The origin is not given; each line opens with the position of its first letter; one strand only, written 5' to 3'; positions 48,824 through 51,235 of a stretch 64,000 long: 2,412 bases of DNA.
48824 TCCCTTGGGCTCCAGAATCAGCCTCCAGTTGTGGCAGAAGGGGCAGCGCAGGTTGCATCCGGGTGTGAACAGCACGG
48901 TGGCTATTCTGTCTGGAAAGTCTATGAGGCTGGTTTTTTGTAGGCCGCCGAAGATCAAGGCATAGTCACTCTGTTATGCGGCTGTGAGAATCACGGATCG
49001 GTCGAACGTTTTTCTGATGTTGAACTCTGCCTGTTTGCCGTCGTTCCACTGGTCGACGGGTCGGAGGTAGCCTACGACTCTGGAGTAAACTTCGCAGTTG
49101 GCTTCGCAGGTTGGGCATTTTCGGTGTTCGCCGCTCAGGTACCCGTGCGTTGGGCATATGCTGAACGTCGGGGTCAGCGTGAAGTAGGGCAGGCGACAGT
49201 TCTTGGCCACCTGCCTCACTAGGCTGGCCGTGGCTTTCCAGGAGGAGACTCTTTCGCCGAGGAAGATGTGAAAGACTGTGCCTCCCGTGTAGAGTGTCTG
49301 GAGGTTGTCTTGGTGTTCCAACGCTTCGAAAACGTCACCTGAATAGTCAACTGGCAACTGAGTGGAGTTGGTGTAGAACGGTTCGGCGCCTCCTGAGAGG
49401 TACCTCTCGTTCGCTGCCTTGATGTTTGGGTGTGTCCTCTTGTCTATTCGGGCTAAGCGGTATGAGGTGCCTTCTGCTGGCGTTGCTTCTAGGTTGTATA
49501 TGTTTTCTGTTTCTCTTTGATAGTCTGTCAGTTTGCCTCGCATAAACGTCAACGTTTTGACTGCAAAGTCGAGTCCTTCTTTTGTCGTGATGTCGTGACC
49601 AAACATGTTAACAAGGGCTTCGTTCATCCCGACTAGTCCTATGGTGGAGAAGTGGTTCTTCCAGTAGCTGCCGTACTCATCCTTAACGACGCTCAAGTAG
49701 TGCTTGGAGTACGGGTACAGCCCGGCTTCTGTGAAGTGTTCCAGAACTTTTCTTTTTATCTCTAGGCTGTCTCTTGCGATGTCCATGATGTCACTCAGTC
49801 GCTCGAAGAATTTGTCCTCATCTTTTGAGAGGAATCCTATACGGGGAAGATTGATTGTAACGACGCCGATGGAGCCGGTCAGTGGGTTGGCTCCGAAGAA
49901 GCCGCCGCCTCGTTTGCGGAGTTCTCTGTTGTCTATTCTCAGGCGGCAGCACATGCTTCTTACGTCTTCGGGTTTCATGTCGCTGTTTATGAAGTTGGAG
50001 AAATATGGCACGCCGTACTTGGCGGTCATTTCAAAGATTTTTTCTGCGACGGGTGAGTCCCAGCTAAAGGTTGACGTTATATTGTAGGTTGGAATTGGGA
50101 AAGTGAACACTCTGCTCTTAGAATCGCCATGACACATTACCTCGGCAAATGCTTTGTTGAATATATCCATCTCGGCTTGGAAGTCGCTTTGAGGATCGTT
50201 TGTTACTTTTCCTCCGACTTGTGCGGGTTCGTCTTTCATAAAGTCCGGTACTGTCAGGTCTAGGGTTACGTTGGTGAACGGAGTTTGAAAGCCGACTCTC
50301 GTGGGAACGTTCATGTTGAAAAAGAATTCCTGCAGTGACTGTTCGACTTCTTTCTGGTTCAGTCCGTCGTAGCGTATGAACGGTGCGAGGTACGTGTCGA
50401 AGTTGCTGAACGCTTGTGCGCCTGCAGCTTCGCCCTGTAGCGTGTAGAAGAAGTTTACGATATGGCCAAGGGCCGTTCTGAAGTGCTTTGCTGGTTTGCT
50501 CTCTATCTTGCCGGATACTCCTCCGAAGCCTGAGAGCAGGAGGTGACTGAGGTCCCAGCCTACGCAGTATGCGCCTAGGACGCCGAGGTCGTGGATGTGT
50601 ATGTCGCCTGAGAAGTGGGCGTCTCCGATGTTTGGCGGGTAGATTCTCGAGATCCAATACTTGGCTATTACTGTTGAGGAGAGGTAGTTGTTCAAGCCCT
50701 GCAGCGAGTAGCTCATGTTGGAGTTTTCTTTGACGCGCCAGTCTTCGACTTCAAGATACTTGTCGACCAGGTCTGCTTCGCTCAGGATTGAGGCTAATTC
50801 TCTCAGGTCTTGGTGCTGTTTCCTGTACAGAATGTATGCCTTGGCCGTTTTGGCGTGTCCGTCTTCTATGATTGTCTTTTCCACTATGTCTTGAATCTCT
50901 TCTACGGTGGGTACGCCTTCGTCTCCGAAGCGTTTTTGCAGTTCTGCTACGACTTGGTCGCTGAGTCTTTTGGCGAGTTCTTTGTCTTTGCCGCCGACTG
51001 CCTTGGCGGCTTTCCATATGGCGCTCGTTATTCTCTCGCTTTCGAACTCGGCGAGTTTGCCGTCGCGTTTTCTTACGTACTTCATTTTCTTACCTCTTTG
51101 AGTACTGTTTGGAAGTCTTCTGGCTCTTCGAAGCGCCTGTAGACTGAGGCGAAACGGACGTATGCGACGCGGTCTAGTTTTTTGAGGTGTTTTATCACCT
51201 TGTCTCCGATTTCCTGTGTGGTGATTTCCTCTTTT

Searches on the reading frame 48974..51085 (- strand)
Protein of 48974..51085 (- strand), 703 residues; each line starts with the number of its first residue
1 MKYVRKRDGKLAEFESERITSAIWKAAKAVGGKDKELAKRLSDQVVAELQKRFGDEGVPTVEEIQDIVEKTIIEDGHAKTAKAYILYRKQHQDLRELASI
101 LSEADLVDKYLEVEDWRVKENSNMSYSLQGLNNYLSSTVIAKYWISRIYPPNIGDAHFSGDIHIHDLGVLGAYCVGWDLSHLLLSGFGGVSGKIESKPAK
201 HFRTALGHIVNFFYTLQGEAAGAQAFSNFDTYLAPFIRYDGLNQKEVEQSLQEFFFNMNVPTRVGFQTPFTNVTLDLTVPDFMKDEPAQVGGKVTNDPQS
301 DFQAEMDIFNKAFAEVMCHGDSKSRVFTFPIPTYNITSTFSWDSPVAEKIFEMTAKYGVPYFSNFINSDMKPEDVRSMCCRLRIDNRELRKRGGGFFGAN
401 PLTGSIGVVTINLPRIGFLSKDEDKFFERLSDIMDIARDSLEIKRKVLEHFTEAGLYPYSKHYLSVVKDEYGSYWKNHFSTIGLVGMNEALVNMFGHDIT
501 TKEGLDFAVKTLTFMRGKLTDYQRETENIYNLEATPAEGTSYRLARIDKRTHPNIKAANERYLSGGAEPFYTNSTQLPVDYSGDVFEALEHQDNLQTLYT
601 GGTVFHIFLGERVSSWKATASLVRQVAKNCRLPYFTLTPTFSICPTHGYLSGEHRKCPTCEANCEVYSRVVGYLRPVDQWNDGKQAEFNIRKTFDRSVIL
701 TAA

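Call 10: search_protein_families(library=ncbifam, proteins=[window:48974-51085:-], max_evalue=0.00001)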
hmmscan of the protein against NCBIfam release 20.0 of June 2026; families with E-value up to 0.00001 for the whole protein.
window:48974-51085:- (703 aa): 13 families
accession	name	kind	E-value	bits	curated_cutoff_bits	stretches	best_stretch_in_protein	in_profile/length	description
NF006126.0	PRK08270.1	equivalog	0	1076.1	548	1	2-695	3-682/684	ribonucleoside triphosphate reductase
TIGR02487.1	NrdD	equivalog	9.1e-169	562.7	326.35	1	119-693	1-580/581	anaerobic ribonucleoside-triphosphate reductase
NF006358.0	PRK08579.1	equivalog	4.1e-126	421.6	585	2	103-391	9-295/624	anaerobic ribonucleoside triphosphate reductase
NF005497.0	PRK07111.1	equivalog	1e-78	265.5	764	2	1-238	2-234/746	anaerobic ribonucleoside triphosphate reductase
NF006127.0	PRK08271.1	equivalog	2e-67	228.1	545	1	156-693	106-626/631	anaerobic ribonucleoside-triphosphate reductase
NF006732.0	PRK09263.1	equivalog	2.3e-59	201.5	657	2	406-691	407-702/712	anaerobic ribonucleoside-triphosphate reductase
TIGR02827.1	RNR_anaer_Bdell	equivalog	3.1e-50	171.3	568.3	1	158-691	81-594/596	anaerobic ribonucleoside-triphosphate reductase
NF011292.0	PRK14704.1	equivalog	3.5e-29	101.9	736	1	365-689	288-612/618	anaerobic ribonucleoside triphosphate reductase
NF005010.0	PRK06406.1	subfamily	2.1e-18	66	1125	1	2-105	5-109/771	vitamin B12-dependent ribonucleotide reductase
NF009028.0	PRK12364.1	equivalog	6.7e-17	60.8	1377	1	4-137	3-137/842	ribonucleoside-diphosphate reductase subunit alpha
NF006207.0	PRK08332.1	equivalog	1.8e-15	55.3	2400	1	3-118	5-122/1684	vitamin B12-dependent ribonucleotide reductase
NF005544.0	PRK07207.1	equivalog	1.5e-14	52.8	965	1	4-98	36-137/965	ribonucleoside-diphosphate reductase subunit alpha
NF009029.0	PRK12365.1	equivalog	1.1e-09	36.9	1350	1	4-129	120-249/1046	ribonucleoside-diphosphate reductase subunit alpha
